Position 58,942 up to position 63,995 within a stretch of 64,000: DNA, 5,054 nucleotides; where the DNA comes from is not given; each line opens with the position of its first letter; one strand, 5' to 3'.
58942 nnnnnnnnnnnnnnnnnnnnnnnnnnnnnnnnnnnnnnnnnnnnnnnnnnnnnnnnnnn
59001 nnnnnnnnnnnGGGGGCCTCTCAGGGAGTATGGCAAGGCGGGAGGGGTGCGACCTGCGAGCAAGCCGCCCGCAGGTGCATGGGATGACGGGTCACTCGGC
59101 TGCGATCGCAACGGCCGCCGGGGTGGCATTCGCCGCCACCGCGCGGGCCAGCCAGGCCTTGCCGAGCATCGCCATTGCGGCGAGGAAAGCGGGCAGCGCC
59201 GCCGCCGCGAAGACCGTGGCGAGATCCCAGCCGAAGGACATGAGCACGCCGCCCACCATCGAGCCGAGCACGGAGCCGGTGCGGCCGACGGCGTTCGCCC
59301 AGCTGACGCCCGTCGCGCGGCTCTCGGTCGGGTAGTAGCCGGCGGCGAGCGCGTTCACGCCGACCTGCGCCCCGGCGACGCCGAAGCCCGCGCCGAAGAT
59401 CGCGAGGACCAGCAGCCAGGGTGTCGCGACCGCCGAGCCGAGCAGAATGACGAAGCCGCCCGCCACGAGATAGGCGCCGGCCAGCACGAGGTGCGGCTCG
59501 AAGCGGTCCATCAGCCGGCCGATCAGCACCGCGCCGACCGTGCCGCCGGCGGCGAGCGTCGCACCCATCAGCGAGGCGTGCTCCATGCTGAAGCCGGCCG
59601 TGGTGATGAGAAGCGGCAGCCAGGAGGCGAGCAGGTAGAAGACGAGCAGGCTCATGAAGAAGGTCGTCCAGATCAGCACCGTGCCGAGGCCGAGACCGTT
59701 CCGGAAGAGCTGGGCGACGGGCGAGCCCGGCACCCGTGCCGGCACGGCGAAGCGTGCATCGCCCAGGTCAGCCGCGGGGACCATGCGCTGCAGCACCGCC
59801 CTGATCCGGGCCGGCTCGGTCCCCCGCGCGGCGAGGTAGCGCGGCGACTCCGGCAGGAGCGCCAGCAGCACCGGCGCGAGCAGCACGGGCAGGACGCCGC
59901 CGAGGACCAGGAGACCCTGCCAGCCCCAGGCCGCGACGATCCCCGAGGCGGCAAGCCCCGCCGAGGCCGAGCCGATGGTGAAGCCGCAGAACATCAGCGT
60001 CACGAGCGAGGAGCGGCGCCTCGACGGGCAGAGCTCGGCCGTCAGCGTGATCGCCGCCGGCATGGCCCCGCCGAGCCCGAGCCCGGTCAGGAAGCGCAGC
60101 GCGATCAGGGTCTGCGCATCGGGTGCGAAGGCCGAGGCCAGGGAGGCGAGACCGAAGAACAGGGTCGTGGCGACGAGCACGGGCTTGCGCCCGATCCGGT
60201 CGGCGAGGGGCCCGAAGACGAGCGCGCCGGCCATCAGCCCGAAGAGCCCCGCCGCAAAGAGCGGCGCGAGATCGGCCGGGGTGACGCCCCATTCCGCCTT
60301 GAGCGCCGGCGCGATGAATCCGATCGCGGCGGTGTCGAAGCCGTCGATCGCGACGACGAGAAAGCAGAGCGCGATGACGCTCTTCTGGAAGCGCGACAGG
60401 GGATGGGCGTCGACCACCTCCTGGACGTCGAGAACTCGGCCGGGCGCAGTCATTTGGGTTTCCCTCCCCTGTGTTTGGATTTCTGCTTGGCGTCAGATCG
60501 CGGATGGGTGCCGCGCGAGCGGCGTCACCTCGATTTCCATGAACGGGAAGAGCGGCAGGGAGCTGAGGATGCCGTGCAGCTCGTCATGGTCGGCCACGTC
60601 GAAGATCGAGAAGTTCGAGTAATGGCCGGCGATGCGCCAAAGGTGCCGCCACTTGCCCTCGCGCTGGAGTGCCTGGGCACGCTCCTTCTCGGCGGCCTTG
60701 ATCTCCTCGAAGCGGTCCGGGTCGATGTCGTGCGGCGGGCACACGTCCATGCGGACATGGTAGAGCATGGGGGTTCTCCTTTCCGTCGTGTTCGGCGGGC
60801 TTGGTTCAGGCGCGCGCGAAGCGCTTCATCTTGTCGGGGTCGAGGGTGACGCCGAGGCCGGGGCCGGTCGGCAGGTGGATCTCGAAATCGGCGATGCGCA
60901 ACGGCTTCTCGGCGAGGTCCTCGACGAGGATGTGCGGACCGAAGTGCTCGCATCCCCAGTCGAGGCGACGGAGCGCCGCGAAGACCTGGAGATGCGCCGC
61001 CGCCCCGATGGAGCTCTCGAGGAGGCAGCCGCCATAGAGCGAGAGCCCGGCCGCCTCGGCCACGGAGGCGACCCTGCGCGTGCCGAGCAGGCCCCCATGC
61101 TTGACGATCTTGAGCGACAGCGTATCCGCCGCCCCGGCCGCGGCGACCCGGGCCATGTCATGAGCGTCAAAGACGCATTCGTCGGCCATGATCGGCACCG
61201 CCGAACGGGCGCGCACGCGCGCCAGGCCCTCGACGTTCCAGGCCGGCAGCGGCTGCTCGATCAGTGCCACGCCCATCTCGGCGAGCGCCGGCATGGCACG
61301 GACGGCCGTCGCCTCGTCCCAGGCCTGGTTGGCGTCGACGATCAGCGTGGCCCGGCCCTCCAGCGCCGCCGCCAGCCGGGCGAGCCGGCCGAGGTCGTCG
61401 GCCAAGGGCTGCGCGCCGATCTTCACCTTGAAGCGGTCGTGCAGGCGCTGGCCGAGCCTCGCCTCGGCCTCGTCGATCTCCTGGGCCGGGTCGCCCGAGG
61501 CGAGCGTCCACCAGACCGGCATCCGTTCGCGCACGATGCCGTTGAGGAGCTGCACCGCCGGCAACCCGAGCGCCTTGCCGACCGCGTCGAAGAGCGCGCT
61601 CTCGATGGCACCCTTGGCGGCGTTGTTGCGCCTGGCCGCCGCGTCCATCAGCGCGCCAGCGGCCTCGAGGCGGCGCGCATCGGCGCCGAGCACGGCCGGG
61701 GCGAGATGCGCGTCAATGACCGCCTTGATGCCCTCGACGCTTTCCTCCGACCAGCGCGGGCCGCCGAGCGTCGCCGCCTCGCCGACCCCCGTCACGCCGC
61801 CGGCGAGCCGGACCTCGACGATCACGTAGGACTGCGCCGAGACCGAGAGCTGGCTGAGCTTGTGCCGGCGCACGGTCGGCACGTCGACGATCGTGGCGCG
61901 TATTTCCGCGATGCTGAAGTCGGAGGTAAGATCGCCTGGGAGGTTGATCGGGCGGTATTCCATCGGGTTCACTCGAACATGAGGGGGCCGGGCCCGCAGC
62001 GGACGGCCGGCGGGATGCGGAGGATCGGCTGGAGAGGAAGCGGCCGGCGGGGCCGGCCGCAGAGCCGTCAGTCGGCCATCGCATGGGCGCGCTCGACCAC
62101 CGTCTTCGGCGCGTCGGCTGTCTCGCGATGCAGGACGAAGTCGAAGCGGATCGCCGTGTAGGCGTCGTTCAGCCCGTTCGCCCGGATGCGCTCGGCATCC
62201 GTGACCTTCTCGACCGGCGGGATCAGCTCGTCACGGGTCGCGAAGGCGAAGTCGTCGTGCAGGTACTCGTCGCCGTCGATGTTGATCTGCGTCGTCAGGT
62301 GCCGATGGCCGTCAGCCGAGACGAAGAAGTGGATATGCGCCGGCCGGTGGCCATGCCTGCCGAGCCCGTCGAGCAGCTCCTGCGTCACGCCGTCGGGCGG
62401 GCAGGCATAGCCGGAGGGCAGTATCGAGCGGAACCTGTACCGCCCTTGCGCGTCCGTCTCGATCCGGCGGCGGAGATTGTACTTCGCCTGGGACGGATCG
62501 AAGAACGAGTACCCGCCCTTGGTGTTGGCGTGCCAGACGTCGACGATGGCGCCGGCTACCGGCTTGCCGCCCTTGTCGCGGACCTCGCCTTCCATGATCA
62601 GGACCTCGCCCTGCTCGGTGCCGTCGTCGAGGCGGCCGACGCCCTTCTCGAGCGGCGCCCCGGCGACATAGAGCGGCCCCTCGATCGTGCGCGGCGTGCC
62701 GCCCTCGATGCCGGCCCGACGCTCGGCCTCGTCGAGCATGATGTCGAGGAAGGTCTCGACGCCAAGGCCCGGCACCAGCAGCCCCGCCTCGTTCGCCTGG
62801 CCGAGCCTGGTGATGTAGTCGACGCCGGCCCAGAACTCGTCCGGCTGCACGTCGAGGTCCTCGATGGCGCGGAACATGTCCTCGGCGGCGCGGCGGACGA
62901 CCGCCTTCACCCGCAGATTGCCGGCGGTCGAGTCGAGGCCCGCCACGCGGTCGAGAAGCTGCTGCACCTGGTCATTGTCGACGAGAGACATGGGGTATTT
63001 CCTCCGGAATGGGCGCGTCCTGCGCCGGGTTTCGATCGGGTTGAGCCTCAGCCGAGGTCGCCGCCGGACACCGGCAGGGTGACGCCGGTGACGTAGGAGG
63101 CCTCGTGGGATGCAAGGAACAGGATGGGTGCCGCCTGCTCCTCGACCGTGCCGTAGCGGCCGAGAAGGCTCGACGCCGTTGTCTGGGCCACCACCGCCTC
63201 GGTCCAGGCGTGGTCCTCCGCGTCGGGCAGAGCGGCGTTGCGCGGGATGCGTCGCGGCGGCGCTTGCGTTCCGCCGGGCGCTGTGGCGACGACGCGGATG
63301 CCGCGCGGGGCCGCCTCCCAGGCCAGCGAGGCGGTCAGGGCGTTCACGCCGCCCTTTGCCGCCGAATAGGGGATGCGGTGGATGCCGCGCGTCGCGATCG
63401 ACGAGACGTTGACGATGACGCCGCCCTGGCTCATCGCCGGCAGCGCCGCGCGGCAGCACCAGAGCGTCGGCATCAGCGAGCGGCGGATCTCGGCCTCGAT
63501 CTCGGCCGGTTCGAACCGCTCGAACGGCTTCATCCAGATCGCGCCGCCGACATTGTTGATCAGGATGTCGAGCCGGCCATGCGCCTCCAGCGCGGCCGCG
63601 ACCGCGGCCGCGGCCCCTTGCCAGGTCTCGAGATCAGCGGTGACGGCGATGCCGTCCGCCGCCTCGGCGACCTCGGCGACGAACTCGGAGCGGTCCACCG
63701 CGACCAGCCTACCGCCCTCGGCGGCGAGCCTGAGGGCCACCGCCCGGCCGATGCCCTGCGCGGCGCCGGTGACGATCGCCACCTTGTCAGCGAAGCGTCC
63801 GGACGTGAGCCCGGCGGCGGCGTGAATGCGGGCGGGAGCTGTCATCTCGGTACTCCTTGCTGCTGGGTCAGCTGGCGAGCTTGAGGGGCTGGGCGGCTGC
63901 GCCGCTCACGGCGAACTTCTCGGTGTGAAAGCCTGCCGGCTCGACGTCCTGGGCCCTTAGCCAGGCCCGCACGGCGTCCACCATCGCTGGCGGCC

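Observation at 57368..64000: Benzoate/catechol operon ending in a BKACE enzyme instead of pcaD/pcaIJ/pcaF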

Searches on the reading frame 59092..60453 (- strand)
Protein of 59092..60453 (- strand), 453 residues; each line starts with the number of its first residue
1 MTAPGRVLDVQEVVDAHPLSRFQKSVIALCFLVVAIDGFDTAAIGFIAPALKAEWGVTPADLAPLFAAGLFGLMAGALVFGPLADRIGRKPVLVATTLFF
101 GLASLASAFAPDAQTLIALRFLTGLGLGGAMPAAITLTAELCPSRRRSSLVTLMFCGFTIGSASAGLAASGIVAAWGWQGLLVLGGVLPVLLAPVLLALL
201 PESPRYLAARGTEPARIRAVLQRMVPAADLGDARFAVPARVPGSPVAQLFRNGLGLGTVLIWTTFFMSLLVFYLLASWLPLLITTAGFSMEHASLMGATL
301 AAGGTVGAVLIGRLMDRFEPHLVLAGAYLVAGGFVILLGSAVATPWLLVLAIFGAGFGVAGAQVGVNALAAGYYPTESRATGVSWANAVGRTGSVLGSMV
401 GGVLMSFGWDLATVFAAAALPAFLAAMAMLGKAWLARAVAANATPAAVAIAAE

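Call 3: search_protein_families(library=ncbifam, proteins=[window:59092-60453:-])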
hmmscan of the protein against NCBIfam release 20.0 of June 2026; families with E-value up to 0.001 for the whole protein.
window:59092-60453:- (453 aa): 47 families (the best 25 are shown)
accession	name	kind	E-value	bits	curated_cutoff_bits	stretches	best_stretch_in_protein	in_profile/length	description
NF053517.1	HbztTptrPcaK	equivalog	1.4e-129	432.8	770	1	8-439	2-435/437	4-hydroxybenzoate transporter PcaK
TIGR00895.1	2A0115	subfamily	5.8e-117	391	418.55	1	9-405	1-398/398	aromatic acid/H+ symport family MFS transporter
NF008586.0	PRK11551.1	equivalog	1.3e-84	284.5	410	1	24-430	14-393/406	3-(3-hydroxy-phenyl)propionate transporter MhpT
TIGR00891.1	2A0112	subfamily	1e-32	113.7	552.9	1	19-419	6-402/405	sialate:H+ symport family MFS transporter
TIGR00893.1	2A0114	subfamily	5.4e-32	111.2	395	2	32-317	1-277/399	D-galactonate transporter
TIGR00898.1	2A0119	subfamily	1.9e-31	109.5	550.75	1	48-213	111-275/506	cation transport protein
NF003024.0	PRK03893.1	subfamily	1.1e-28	100.4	604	1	18-208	14-203/497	sialate:H+ symport family MFS transporter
TIGR00879.1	SP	subfamily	2e-21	76.2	237.8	1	26-225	54-268/510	sugar porter family MFS transporter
TIGR00880.1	2_A_01_02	superfamily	1.9e-19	70.2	131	2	75-202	9-140/141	multidrug resistance protein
TIGR01299.1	synapt_SV2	subfamily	1.8e-18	65.8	637.3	1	20-211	162-365/742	synaptic vesicle protein SV2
NF008963.0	PRK12307.1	equivalog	4.6e-18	65.6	637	1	20-422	13-399/426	MFS transporter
NF052357.1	GlucTporGlcPStph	equivalog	1.1e-17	64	750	1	38-223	20-203/445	glucose transporter GlcP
NF007782.0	PRK10473.1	subfamily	1.1e-16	60.9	417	1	49-362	27-313/394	MdtL family multidrug efflux MFS transporter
TIGR00881.1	2A0104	subfamily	3.6e-16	59.2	407.75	1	43-410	13-376/379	phosphoglycerate transporter protein PgtP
TIGR00883.1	2A0106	subfamily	3.5e-15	56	443.45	1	65-419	40-393/400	metabolite/H+ symporter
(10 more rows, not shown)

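Call 4: search_protein_families(library=pfam, proteins=[window:59092-60453:-])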
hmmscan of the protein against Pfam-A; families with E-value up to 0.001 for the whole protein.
window:59092-60453:- (453 aa): 4 families
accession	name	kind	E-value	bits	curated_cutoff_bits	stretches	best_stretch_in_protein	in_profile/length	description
PF07690.21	MFS_1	-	3.3e-51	174.7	33.4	2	31-338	2-285/347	Major Facilitator Superfamily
PF00083.30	Sugar_tr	-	2.7e-27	96.2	22.3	1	36-224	11-214/452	Sugar (and other) transporter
PF06779.20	MFS_4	-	6.5e-10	39.3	26.3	1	47-209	15-179/364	Uncharacterised MFS-type transporter YbfB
PF05631.20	MFS_5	-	0.00044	19.7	25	0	13-125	26-133/356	Sugar-tranasporters, 12 TM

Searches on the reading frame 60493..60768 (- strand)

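Call 3: search_protein_families(library=ncbifam, proteins=[window:60493-60768:-])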
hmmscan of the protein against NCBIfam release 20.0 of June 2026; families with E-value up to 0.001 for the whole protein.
window:60493-60768:- (91 aa): 1 family
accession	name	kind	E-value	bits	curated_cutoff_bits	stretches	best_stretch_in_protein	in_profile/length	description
TIGR03221.1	muco_delta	equivalog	1e-44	150.6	130.6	1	2-91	1-90/90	muconolactone Delta-isomerase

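Call 4: search_protein_families(library=pfam, proteins=[window:60493-60768:-])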
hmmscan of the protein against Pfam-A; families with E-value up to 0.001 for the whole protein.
window:60493-60768:- (91 aa): 1 family
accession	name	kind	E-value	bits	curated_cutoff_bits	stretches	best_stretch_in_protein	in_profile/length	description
PF02426.22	MIase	-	2.4e-40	137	26.7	1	1-89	1-89/90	Muconolactone delta-isomerase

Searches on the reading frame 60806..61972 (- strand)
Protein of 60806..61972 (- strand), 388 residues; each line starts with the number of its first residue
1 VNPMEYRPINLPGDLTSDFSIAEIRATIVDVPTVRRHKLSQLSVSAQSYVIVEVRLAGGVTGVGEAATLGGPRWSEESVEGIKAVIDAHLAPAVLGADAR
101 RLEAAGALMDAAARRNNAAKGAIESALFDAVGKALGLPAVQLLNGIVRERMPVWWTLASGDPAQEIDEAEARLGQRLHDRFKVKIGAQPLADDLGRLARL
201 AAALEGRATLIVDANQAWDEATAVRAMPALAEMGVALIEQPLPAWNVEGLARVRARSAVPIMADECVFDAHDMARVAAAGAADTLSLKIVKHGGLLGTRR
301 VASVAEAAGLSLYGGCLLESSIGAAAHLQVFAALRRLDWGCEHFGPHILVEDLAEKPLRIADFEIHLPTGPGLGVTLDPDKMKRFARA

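Call 3: search_protein_families(library=ncbifam, proteins=[window:60806-61972:-])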
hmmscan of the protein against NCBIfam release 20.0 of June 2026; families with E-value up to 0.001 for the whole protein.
window:60806-61972:- (388 aa): 17 families
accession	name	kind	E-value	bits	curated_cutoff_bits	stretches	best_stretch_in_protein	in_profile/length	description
TIGR02534.1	mucon_cyclo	subfamily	1.8e-124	415.5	334.95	1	22-387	2-367/368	muconate/chloromuconate family cycloisomerase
NF043002.1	HProlDhtase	equivalog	1.4e-36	126.1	500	1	21-377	3-354/366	cis-3-hydroxy-L-proline dehydratase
NF042940.1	racemase_DgcA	equivalog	6.8e-36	124.1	400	1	35-366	12-315/323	N-acetyl-D-Glu racemase DgcA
NF041118.1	A_G_epim_Thtga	equivalog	2.2e-32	112.5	500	1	36-329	18-304/341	L-Ala-D/L-Glu epimerase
NF047820.1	TalGalacDh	equivalog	5.7e-29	101.2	500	1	48-378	37-357/371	L-talarate/galactarate dehydratase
NF002782.0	PRK02901.1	equivalog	4.2e-28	98.3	288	1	143-365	71-288/328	o-succinylbenzoate synthase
TIGR01928.1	menC_lowGC_arch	equivalog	1.2e-25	90.2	200.65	1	31-336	5-301/325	o-succinylbenzoate synthase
NF010624.0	PRK14017.1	equivalog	2.9e-22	79.3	311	1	49-386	15-361/382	galactonate dehydratase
NF011708.0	PRK15129.1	equivalog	2.7e-21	76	343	1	43-339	23-298/321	L-Ala-D/L-Glu epimerase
NF043051.1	ManoateDhtManD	equivalog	7.4e-21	74.4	550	2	44-231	12-195/403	D-mannonate dehydratase ManD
NF011654.0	PRK15072.1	subfamily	5.4e-19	68.3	430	2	45-232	13-197/404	D-galactonate dehydratase family protein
TIGR01927.1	menC_gam_Gplu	equivalog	6.4e-19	68.4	130.55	1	50-336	24-284/307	o-succinylbenzoate synthase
NF040790.2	glucon_galact_dh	equivalog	1.6e-17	63.4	750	1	46-382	22-366/390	bifunctional D-gluconate/D-galactonate dehydratase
NF040866.1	AraD_Arch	equivalog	2.2e-17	63.1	650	1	49-383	34-367/372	arabinonate dehydratase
NF002739.0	PRK02714.1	equivalog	4.5e-14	52.6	259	1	170-343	126-303/320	o-succinylbenzoate synthase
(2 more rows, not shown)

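Call 4: search_protein_families(library=pfam, proteins=[window:60806-61972:-])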
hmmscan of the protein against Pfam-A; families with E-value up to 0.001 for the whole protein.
window:60806-61972:- (388 aa): 2 families
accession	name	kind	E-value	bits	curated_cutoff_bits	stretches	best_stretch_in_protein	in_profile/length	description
PF13378.12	MR_MLE_C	-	4e-58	197.1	29.4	1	167-380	4-218/219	Enolase C-terminal domain-like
PF02746.21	MR_MLE_N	-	7.2e-25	87.9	22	1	24-143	2-116/117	Mandelate racemase / muconate lactonizing enzyme, N-terminal domain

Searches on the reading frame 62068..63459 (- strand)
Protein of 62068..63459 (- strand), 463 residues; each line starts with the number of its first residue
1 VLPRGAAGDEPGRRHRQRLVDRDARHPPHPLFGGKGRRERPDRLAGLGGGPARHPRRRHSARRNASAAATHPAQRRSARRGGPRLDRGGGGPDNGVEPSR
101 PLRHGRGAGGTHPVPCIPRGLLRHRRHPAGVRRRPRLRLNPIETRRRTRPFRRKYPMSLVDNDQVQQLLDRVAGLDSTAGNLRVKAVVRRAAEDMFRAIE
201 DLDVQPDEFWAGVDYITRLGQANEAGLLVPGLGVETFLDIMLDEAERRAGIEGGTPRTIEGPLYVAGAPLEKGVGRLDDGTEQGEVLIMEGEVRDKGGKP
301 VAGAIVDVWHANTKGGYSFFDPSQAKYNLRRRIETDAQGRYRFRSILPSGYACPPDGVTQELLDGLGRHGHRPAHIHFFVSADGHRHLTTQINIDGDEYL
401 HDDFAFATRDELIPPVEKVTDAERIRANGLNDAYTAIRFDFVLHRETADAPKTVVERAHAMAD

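Call 3: search_protein_families(library=ncbifam, proteins=[window:62068-63459:-])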
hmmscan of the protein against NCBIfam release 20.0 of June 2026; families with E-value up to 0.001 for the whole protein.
window:62068-63459:- (463 aa): 5 families
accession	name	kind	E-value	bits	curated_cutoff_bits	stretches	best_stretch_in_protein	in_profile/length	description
TIGR02439.1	catechol_proteo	equivalog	2e-133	443.7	392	1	162-443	2-285/285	catechol 1,2-dioxygenase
TIGR02465.1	chlorocat_1_2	equivalog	1.6e-53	181.4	359.25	1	182-417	2-229/246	chlorocatechol 1,2-dioxygenase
TIGR02438.1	catachol_actin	equivalog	3.4e-42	144.5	404.4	1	181-421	33-267/281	catechol 1,2-dioxygenase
TIGR02422.1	protocat_beta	equivalog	1.9e-17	63.7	296.4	1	273-444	47-211/220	protocatechuate 3,4-dioxygenase subunit beta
TIGR02423.1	protocat_alph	equivalog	7.1e-05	22.8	126.25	1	282-358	35-115/193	protocatechuate 3,4-dioxygenase subunit alpha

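Call 4: search_protein_families(library=pfam, proteins=[window:62068-63459:-])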
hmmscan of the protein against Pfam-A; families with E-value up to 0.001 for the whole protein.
window:62068-63459:- (463 aa): 3 families
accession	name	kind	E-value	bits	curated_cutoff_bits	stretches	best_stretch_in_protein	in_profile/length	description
PF00775.27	Dioxygenase_C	-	1e-65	221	27.3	1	259-444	1-181/182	Dioxygenase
PF04444.19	Dioxygenase_N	-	6.3e-20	71.2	27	1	182-249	2-74/75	Catechol dioxygenase N terminus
PF13620.12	CarboxypepD_reg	-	5.4e-05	23.9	32.3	1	290-351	3-50/82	Carboxypeptidase regulatory-like domain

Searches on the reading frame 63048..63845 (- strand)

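Call 3: search_protein_families(library=ncbifam, proteins=[window:63048-63845:-])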
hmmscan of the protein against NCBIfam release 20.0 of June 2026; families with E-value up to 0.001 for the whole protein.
window:63048-63845:- (265 aa): 212 families (the best 25 are shown)
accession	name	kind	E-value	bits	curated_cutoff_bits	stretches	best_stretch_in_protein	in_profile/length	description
NF009463.0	PRK12823.1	equivalog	6.7e-123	409.3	322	1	15-265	3-260/260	1,6-dihydroxycyclohexa-2,4-diene-1-carboxylate dehydrogenase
NF040811.1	BenD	equivalog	7e-123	409.1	380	1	17-265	1-256/256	benzoate diol dehydrogenase BenD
NF005559.1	PRK07231.1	subfamily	7.8e-46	156.6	215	1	17-263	1-247/249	glucose 1-dehydrogenase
NF052558.1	MBtsdlDhBudC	equivalog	2.1e-44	152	270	1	18-262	1-240/250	meso-2,3-butanediol dehydrogenase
NF004791.0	PRK06138.1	equivalog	5.8e-43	147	312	1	17-263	2-249/252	SDR family oxidoreductase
NF005067.0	PRK06484.1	equivalog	7.2e-43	146.9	713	1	19-262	272-510/524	short chain dehydrogenase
NF005095.0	PRK06523.1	subfamily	1.1e-39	136.5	231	1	17-263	7-257/261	oxidoreductase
NF009466.0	PRK12826.1-2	subfamily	2.8e-38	131.8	222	1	21-263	4-244/248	3-oxoacyl-ACP reductase FabG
TIGR03971.1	SDR_subfam_1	subfamily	3.1e-38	131.6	300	2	66-263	67-268/271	mycofactocin-coupled SDR family oxidoreductase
NF004198.0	PRK05653.1-3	equivalog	4.2e-37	127.9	296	1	19-262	6-245/248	3-oxoacyl-ACP reductase FabG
NF005214.0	PRK06701.1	subfamily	9.3e-36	123.6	413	1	14-263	42-289/293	SDR family oxidoreductase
NF005853.0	PRK07774.1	equivalog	2.6e-35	122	303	1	17-263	3-246/250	SDR family oxidoreductase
NF004778.0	PRK06124.1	equivalog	3.5e-35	121.6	303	1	18-262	9-251/256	SDR family oxidoreductase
NF005681.0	PRK07478.1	subfamily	5.5e-35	121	267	1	18-262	4-248/254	SDR family oxidoreductase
TIGR01830.1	3oxo_ACP_reduc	equivalog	6.2e-35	121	297.75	1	23-262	1-237/239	3-oxoacyl-[acyl-carrier-protein] reductase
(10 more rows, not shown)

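Call 4: search_protein_families(library=pfam, proteins=[window:63048-63845:-])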
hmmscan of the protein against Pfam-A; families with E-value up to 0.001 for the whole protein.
window:63048-63845:- (265 aa): 2 families
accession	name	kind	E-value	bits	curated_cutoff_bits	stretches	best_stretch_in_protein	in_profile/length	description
PF00106.31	adh_short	-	7.9e-47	159.7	26.6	1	21-196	1-185/195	short chain dehydrogenase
PF13561.12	adh_short_C2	-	6.2e-43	147.5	27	1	27-262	1-234/236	Enoyl-(Acyl carrier protein) reductase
